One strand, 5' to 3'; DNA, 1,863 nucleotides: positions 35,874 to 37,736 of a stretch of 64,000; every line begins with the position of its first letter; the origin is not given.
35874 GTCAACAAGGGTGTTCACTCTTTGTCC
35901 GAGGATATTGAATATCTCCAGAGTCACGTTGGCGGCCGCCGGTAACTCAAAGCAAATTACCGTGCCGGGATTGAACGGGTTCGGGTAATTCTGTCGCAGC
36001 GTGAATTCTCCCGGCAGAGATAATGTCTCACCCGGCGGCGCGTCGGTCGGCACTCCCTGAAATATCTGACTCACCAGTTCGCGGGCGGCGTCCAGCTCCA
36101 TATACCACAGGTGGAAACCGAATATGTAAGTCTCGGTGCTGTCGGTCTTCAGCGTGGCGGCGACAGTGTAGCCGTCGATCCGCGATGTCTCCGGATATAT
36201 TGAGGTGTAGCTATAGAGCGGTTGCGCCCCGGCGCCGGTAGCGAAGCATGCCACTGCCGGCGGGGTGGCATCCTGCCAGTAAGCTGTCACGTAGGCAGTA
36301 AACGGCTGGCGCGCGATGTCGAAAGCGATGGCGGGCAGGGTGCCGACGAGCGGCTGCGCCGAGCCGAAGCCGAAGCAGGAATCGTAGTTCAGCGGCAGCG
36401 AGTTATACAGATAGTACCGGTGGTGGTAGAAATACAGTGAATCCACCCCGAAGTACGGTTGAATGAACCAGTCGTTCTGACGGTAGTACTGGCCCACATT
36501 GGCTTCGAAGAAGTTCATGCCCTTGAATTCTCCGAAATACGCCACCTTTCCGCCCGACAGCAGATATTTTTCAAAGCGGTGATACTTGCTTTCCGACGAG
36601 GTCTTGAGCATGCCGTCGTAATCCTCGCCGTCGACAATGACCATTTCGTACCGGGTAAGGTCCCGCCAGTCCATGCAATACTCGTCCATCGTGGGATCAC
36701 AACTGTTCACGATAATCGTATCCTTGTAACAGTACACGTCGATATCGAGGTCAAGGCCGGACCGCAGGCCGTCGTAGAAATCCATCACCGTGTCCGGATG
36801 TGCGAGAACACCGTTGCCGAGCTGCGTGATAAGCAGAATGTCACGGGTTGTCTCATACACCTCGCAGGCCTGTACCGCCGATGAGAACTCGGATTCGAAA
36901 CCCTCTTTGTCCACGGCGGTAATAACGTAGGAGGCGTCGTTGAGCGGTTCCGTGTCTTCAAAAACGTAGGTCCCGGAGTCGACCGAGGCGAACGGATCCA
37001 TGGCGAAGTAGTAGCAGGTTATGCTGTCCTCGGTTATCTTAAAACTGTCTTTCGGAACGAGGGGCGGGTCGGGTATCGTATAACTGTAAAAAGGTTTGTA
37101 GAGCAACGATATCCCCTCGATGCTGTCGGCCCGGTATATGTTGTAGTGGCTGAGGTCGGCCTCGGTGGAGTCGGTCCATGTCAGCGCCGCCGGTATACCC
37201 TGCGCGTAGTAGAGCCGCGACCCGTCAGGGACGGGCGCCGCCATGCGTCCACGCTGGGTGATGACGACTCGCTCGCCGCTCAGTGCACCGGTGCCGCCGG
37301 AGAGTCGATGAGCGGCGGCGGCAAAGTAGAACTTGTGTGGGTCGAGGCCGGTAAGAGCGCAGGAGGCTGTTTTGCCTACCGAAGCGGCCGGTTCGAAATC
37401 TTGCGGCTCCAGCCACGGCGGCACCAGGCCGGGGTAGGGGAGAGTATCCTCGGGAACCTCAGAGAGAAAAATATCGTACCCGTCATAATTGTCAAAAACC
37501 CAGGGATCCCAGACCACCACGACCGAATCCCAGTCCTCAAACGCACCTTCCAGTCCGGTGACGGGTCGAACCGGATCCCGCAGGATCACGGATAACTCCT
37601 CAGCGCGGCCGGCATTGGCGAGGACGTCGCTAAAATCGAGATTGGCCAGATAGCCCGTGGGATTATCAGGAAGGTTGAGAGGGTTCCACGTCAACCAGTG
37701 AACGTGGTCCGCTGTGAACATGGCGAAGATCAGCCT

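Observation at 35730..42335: Tandem pair of ~1060-aa paralogous secreted proteins with T9SS-type tails and no recognisable enzyme family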

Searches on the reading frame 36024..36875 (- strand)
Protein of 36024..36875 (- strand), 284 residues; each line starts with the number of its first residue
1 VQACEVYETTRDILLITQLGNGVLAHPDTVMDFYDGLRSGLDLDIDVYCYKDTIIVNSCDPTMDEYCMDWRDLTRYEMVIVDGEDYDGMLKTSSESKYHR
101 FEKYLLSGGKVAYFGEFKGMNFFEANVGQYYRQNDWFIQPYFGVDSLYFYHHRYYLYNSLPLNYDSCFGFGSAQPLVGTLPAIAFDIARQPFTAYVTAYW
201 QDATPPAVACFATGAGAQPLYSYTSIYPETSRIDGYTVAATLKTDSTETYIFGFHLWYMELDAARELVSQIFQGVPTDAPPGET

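Call 18: search_solved_structures(query=A2, max_evalue=10, show_alignments=0)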
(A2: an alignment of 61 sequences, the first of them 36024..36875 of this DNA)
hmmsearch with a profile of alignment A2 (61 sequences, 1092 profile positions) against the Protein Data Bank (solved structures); distinct sequences matched with E-value up to 10: 41.
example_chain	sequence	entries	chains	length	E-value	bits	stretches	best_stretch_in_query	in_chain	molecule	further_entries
6tpw_A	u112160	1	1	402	6.4e-10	41.2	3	512-590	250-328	Receptor-type tyrosine-protein phosphatase F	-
4yh7_A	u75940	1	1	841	1.4e-09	40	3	519-605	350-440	Receptor-type tyrosine-protein phosphatase delta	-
4pbx_A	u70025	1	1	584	7.6e-09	37.6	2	519-598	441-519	Receptor-type tyrosine-protein phosphatase S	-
8q6t_I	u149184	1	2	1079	6.7e-07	31.2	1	521-589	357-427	Titin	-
4yfe_A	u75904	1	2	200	0.00013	23.6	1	519-607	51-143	Receptor-type tyrosine-protein phosphatase delta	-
7y8s_A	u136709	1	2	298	0.00019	23.1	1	519-591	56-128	Dscam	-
6x3a_A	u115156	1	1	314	0.0008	21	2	454-589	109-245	Receptor-type tyrosine-protein phosphatase delta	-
4yfg_B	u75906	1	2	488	0.001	20.7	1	519-607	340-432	Receptor-type tyrosine-protein phosphatase delta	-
4fl4_A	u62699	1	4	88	0.0011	20.5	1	1022-1086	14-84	Glycoside hydrolase family 9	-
8g4l_bm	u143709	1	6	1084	0.0014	20.2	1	450-592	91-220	Titin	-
4yfd_A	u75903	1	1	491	0.0014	20.2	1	519-607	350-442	Receptor-type tyrosine-protein phosphatase delta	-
6tpt_A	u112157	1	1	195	0.0015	20.1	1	496-590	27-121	Receptor-type tyrosine-protein phosphatase F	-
6tpu_A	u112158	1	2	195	0.0015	20.1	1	496-590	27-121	Receptor-type tyrosine-protein phosphatase F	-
5x83_B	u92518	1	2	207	0.0018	19.8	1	513-597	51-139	Netrin receptor DCC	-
1daq_A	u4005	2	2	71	0.0019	19.7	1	1025-1086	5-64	ENDOGLUCANASE SS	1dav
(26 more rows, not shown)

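Call 19: predict_structure(alignment_id=A2)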
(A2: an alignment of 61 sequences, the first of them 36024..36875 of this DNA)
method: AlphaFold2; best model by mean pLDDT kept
length: 284 residues; sequences in the alignment: 61
mean_pLDDT: 90.9   pTM: 0.91
mean pLDDT of the five models: 90.9, 90.0, 89.7, 89.2, 88.0
residues with pLDDT >= 90: 219; 70-90: 50; 50-70: 12; < 50: 3
segments of 3 or more residues with pLDDT < 50: 282-284
pLDDT, mean of each block of 10 residues (from residue 1): 82 90 88 96 91 74 77 96 78 92 96 95 94 96 97 92 91 97 95 93 93 96 97 98 96 97 98 81 45
secondary structure, 60 per line:
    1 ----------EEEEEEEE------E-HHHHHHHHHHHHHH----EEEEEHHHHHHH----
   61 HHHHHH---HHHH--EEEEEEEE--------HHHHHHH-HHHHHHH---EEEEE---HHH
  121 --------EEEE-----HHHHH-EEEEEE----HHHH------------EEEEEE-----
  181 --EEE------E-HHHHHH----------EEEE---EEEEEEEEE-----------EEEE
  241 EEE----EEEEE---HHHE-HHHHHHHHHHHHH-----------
elements in order: E11-18 H27-40 E45-49 H50-56 H61-66 H70-73 E76-83 H92-98 H100-106 E110-114 E129-132 H138-142 E144-149 H154-157 E170-175 E183-185 H194-199 E210-213 E217-225 E237-243 E248-252 H261-273
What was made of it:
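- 36024..36875 (-): Gene A C-module (residues 685-968): class-I-glutamine-amidotransferase-like / ThuA-like three-layer alpha/beta domain without a catalytic Cys. AlphaFold2 pLDDT 90.9, pTM 0.91 (call 19).
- On Class I glutamine amidotransferase-like superfamily (ThuA / GH42 domain B / GATase1): AlphaFold2 pLDDT 90.9 (call 19).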

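Call 23: fold_search(model_id=the predicted structure, library=pdb)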
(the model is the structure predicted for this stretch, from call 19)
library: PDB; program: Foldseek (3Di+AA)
matches with E <= 10: 815; with E <= 0.001: 42
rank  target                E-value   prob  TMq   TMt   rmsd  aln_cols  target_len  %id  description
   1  5xb7_A                1.2e-07  1.00  0.50  0.23   6.8       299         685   13  GH42 alpha-L-arabinopyranosidase from Bifidobacterium animalis subsp. lactis Bl-04 (released 2017-11-01)
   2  5xb7_E                3.3e-07  1.00  0.51  0.23   5.6       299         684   12  GH42 alpha-L-arabinopyranosidase from Bifidobacterium animalis subsp. lactis Bl-04 (released 2017-11-01)
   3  5xb7_D                9.8e-07  1.00  0.48  0.22   7.4       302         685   12  GH42 alpha-L-arabinopyranosidase from Bifidobacterium animalis subsp. lactis Bl-04 (released 2017-11-01)
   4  5xb7_C                1.5e-06  1.00  0.51  0.24   5.4       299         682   12  GH42 alpha-L-arabinopyranosidase from Bifidobacterium animalis subsp. lactis Bl-04 (released 2017-11-01)
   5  5e9a_A                1.8e-06  1.00  0.48  0.22   5.6       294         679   12  Crystal structure analysis of the cold-adamped beta-galactosidase from Rahnella sp. R3 (released 2016-10-26)
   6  4oif_A                2.6e-06  1.00  0.46  0.21   6.1       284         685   11  3D structure of Gan42B, a GH42 beta-galactosidase from G. (released 2015-02-04)
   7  5dfa_A                2.8e-06  1.00  0.47  0.22   6.1       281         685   11  3D structure of the E323A catalytic mutant of Gan42B, a GH42 beta-galactosidase from G. stearothermophilus (released 2015-12-09)
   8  6lvw                  3.3e-06  1.00  0.51  0.23   5.0       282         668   12  Polyextremophilic Beta-galactosidase from the Antarctic haloarchaeon Halorubrum lacusprofundi (released 2020-10-28)
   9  5xb7_F                3.3e-06  1.00  0.52  0.23   5.3       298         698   12  GH42 alpha-L-arabinopyranosidase from Bifidobacterium animalis subsp. lactis Bl-04 (released 2017-11-01)
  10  4oif_B                4.2e-06  1.00  0.47  0.22   6.1       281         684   11  3D structure of Gan42B, a GH42 beta-galactosidase from G. (released 2015-02-04)
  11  5xb7_B                4.8e-06  1.00  0.50  0.23   6.9       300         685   13  GH42 alpha-L-arabinopyranosidase from Bifidobacterium animalis subsp. lactis Bl-04 (released 2017-11-01)
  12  5e9a_B                4.8e-06  1.00  0.46  0.21   6.9       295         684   12  Crystal structure analysis of the cold-adamped beta-galactosidase from Rahnella sp. R3 (released 2016-10-26)
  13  5dfa_B                6.9e-06  1.00  0.47  0.22   6.2       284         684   10  3D structure of the E323A catalytic mutant of Gan42B, a GH42 beta-galactosidase from G. stearothermophilus (released 2015-12-09)
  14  8ibr                  2.5e-05  1.00  0.47  0.22   6.4       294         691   10  Crystal structure of GH42 beta-galactosidase BiBga42A from Bifidobacterium longum subspecies infantis in complex with gl (released 2023-06-07)
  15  3tts_A                4.1e-05  1.00  0.46  0.22   6.7       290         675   11  Crystal structure of beta-galactosidase from Bacillus circulans sp. alkalophilus (released 2012-03-21)
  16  4jqs_A                4.1e-05  1.00  0.45  0.51   8.8       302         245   10  Crystal structure of a Putative thua-like protein (BACUNI_01602) from Bacteroides uniformis ATCC 8492 at 2.30 A resolu (released 2013-05-08)
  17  2gk3_E                4.9e-05  1.00  0.50  0.56   7.3       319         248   11  Cytoplasmic Protein STM3548 from Salmonella typhimurium (released 2006-05-02)
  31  2gk3_A                1.8e-04  1.00  0.47  0.53   6.6       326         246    9  Cytoplasmic Protein STM3548 from Salmonella typhimurium (released 2006-05-02)
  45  4e5v_A                1.4e-03  0.99  0.43  0.44   6.4       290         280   12  Crystal structure of a Putative thua-like protein (PARMER_02418) from Parabacteroides merdae ATCC 43184 at 1.75 A reso (released 2012-04-04)
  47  4e5v_B                1.6e-03  0.98  0.39  0.39   7.9       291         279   12  Crystal structure of a Putative thua-like protein (PARMER_02418) from Parabacteroides merdae ATCC 43184 at 1.75 A reso (released 2012-04-04)
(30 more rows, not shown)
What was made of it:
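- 36024..36875 (-): Foldseek matches GH42 domain B (5xb7, 4oif), ThuA-like proteins (4jqs, 4e5v) and STM3548 (2gk3), E 1e-7 to 1e-3, TM about 0.5 (call 23).
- On Class I glutamine amidotransferase-like superfamily (ThuA / GH42 domain B / GATase1): 42 PDB chains match at E<=1e-3, all of this fold; TM about 0.5 (call 23).
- The C-module resembles GH42 domain B, ThuA-like proteins and STM3548 (call 23). The fold class (class I glutamine amidotransferase) includes Cys-His-Glu enzymes (call 23).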

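Call 46: find_homologous_proteins(query=window:36024-36875:-)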
Query window:36024-36875:-: 764 candidates shared short words with the query, none scored E <= 0.001.

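Call 64: find_homologous_proteins(query=A5, max_evalue=0.01)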
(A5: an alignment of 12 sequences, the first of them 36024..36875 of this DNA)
Query A5 (12 sequences) (284 aa, profile of the alignment): 1 proteins with E <= 0.01 among 3567 candidates.
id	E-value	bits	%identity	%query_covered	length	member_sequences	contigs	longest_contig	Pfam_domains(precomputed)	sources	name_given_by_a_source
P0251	1.8e-68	249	29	93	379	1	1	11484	-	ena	-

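Call 66: find_encoding_contigs(protein=P0251, flank=6000, max_places=2)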
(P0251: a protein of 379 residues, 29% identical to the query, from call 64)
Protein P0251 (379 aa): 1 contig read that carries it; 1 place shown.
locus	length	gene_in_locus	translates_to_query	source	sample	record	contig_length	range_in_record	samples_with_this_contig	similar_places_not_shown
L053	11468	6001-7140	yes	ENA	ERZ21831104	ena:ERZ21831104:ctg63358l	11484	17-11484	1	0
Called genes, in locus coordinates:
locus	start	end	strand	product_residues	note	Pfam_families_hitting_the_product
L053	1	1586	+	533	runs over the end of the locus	?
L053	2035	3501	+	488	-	PF00155:Aminotran_1_2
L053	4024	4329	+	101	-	-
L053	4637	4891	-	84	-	-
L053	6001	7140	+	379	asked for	-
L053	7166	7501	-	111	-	PF01740:STAS, PF13466:STAS_2 (weak)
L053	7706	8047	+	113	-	PF01155:HypA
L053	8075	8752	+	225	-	PF02492:cobW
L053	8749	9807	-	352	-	PF00586:AIRS, PF02769:AIRS_C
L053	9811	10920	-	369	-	PF01924:HypD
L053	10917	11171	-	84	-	PF01455:HupF_HypC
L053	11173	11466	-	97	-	?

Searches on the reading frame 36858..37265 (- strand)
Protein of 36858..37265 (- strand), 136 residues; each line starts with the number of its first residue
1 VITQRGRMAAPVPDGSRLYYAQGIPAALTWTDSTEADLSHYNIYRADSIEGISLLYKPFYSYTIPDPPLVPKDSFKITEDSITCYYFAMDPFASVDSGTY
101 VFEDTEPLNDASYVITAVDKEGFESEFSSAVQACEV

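Call 75: search_solved_structures(query=window:36858-37265:-, max_evalue=10)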
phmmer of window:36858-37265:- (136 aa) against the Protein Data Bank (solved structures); distinct sequences matched with E-value up to 10: 0.

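Call 76: search_protein_families(library=pfam, proteins=[window:36858-37265:-], max_evalue=10)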
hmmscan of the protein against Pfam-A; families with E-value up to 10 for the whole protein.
window:36858-37265:- (136 aa): 0 families
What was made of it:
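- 36876..37259 (-): Gene A second beta-rich linker domain (about residues 557-684), Fn3-like by motif only (W..DHYNIYR .. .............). Inference from sequence pattern; no Pfam or PDB hit (calls 75, 76)
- Checked: A second 'Fn3-like' stretch (about 557-684) gave no hit and rests on sequence pattern only (calls 75, 76).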

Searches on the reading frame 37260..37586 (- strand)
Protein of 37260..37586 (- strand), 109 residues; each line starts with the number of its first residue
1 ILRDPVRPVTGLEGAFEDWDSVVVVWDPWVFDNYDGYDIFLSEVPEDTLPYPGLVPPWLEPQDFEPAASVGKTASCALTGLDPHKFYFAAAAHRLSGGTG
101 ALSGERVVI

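Call 76: search_protein_families(library=pfam, proteins=[window:37260-37586:-], max_evalue=10)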
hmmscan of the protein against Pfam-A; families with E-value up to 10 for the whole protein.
window:37260-37586:- (109 aa): 1 family
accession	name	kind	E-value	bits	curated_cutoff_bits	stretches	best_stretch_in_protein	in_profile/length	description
PF00041.27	fn3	-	0.025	15.2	25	1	8-100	2-75/84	Fibronectin type III domain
